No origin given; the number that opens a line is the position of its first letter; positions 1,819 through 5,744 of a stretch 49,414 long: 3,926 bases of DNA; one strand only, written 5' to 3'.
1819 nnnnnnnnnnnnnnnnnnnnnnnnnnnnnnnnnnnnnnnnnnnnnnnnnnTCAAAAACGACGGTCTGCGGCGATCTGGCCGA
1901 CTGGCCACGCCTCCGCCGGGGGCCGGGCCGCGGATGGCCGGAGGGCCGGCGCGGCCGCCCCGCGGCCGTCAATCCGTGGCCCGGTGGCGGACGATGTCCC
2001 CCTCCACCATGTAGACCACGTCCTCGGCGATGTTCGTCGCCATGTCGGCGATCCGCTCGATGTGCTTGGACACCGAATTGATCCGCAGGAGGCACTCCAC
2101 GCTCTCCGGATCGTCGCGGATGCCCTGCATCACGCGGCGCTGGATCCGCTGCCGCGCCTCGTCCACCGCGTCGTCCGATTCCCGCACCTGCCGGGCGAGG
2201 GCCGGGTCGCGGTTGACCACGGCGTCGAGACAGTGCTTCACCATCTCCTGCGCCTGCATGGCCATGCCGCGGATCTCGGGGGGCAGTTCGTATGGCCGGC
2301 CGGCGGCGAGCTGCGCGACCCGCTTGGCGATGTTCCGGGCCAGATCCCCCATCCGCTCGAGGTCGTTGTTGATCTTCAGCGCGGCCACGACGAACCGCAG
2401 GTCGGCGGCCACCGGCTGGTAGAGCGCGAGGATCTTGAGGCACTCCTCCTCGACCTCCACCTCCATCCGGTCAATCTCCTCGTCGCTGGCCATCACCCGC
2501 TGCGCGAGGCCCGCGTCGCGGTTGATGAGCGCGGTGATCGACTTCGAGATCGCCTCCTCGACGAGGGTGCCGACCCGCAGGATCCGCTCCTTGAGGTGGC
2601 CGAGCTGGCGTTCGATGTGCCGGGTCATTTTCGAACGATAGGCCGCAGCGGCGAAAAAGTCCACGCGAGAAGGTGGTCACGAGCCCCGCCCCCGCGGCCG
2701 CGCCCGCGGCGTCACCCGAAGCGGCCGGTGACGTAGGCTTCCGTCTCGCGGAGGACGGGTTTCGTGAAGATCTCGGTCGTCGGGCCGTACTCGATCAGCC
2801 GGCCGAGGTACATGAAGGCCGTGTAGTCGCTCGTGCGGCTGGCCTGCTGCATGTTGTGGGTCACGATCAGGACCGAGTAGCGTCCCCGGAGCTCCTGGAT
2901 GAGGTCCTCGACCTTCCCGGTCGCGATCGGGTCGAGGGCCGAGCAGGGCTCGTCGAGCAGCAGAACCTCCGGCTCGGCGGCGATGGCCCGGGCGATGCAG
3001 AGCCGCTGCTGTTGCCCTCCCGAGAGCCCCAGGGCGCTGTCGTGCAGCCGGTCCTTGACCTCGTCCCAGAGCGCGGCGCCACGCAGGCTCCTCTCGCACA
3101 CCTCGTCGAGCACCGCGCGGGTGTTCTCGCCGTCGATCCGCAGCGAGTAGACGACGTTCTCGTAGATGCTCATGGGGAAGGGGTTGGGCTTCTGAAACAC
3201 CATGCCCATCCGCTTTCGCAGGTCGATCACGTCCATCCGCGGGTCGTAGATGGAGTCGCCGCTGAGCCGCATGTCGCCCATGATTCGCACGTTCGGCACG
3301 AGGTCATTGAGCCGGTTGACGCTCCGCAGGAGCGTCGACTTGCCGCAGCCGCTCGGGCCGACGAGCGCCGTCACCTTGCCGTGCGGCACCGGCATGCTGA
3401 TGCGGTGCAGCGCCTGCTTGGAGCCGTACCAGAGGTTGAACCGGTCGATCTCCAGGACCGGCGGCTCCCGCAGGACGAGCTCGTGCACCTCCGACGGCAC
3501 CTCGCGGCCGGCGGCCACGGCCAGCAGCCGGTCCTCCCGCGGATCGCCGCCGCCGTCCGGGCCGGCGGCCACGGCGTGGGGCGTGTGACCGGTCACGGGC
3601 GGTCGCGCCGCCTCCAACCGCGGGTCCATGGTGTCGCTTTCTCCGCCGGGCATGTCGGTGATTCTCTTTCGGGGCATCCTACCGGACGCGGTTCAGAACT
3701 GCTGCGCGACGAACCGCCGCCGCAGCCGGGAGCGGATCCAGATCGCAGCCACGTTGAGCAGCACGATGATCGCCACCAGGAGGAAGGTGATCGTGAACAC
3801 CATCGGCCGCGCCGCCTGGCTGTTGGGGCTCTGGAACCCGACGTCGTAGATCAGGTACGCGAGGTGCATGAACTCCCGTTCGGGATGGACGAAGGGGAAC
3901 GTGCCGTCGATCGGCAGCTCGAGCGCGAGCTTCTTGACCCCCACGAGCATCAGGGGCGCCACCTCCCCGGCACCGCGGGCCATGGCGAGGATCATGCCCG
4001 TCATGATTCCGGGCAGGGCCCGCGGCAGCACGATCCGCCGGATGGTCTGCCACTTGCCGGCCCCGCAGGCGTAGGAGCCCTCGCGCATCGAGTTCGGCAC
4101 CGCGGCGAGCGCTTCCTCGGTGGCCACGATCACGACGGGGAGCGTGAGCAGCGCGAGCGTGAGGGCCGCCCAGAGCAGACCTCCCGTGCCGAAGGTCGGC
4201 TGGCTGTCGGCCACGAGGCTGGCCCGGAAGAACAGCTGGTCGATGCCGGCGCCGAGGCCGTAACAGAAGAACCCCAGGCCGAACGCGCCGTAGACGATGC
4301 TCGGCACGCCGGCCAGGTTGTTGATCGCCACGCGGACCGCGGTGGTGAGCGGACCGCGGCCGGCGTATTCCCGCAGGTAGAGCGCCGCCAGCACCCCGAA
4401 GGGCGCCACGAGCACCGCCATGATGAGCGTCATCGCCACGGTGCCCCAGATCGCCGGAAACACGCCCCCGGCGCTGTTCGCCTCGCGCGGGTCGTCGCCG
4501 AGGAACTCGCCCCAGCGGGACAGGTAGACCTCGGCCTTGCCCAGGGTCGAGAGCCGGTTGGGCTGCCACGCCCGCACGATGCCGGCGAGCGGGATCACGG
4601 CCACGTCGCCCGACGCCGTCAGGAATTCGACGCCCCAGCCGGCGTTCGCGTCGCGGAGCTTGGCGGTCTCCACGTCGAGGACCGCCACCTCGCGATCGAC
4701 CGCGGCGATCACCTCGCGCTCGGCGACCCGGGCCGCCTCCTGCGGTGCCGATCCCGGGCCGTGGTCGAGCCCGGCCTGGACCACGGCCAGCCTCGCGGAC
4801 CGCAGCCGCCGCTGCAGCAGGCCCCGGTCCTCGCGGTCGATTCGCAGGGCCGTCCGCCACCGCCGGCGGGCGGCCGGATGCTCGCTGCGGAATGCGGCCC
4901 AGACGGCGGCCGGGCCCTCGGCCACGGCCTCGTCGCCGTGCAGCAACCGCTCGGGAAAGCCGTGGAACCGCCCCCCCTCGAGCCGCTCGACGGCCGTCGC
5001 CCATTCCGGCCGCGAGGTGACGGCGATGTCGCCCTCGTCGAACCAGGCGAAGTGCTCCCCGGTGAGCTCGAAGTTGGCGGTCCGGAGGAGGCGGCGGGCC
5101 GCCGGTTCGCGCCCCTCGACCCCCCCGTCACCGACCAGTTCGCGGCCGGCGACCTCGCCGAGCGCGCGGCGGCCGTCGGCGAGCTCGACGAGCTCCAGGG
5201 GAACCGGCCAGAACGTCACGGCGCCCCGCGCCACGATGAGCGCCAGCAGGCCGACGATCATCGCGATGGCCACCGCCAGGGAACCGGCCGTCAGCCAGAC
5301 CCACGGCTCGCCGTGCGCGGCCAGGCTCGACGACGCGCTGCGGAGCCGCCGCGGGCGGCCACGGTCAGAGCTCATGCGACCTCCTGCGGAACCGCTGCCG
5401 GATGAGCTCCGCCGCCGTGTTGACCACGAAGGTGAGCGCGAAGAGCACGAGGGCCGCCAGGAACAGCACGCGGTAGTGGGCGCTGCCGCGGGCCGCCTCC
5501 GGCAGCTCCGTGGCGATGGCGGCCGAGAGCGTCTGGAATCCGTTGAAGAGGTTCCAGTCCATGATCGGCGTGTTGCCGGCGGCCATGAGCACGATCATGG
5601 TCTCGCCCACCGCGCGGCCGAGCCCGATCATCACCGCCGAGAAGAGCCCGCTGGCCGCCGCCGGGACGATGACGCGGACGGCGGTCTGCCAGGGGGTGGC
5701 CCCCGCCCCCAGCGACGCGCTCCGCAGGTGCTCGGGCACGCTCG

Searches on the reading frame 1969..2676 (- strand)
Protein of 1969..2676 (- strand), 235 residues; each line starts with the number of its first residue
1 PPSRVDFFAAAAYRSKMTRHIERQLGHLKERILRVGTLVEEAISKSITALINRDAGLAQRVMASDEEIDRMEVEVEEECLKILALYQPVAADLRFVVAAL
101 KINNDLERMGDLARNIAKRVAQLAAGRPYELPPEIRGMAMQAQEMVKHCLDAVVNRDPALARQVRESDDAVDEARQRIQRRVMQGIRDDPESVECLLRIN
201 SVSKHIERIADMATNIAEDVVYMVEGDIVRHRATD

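Call 11: search_protein_families(library=pfam, proteins=[window:1969-2676:-], max_evalue=0.001)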
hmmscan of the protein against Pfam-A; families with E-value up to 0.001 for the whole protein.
window:1969-2676:- (235 aa): 1 family
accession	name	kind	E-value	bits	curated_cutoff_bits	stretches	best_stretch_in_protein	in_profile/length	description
PF01895.24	PhoU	-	6.3e-46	155.1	23.5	2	32-120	1-89/89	PhoU domain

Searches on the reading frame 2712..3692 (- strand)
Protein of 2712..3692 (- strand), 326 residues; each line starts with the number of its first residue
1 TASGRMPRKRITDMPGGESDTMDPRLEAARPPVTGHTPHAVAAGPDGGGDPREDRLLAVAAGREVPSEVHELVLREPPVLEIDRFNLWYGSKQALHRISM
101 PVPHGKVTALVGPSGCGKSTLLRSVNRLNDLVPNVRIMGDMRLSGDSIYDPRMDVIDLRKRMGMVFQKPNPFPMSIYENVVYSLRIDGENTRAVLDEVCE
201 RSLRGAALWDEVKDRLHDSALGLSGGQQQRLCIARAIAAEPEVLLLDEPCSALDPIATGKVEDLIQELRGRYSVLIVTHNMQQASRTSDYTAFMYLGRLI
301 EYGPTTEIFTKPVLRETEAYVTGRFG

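Call 11: search_protein_families(library=pfam, proteins=[window:2712-3692:-], max_evalue=0.001)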
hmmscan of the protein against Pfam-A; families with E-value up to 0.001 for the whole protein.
window:2712-3692:- (326 aa): 6 families
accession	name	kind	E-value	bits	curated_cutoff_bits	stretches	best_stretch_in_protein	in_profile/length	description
PF00005.33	ABC_tran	-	2.4e-29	103.1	25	1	95-250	1-136/137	ABC transporter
PF13304.12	AAA_21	-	8.5e-09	36.3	27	0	211-281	226-300/304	AAA domain, putative AbiEii toxin, Type IV TA system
PF02463.25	SMC_N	-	6e-07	29.5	40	1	104-287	23-205/220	RecF/RecN/SMC N terminal domain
PF13401.12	AAA_22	-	9.9e-05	23.1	27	1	105-208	5-71/130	AAA domain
PF13555.12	AAA_29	-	0.00048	20.2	27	1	100-126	17-43/61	P-loop containing region of AAA domain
PF03193.22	RsgA_GTPase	-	0.00084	19.6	30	0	104-126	105-127/174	RsgA GTPase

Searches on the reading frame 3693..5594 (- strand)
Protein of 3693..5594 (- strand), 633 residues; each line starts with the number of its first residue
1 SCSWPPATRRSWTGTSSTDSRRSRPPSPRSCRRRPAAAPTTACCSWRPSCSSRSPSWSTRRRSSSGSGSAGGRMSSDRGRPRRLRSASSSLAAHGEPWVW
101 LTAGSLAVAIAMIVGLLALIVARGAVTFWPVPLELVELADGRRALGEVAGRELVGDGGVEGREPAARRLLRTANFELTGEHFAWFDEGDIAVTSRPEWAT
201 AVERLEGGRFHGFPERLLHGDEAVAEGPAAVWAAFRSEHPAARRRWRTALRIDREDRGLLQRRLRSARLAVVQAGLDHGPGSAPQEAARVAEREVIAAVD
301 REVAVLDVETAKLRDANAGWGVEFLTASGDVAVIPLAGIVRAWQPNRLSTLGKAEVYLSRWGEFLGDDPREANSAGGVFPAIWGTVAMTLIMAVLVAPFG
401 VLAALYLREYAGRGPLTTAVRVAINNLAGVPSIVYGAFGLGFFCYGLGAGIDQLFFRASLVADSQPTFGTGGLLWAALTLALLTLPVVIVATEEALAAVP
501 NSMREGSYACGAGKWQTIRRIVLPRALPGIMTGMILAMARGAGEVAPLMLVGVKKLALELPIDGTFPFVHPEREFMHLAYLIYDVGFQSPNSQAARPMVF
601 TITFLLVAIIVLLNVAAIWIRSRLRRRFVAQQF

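Call 11: search_protein_families(library=pfam, proteins=[window:3693-5594:-], max_evalue=0.001)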
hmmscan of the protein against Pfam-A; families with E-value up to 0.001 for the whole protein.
window:3693-5594:- (633 aa): 1 family
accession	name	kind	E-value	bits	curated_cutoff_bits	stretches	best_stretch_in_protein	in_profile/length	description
PF00528.27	BPD_transp_1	-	7.9e-16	58.7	26.4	1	398-626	3-180/184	Binding-protein-dependent transport system inner membrane component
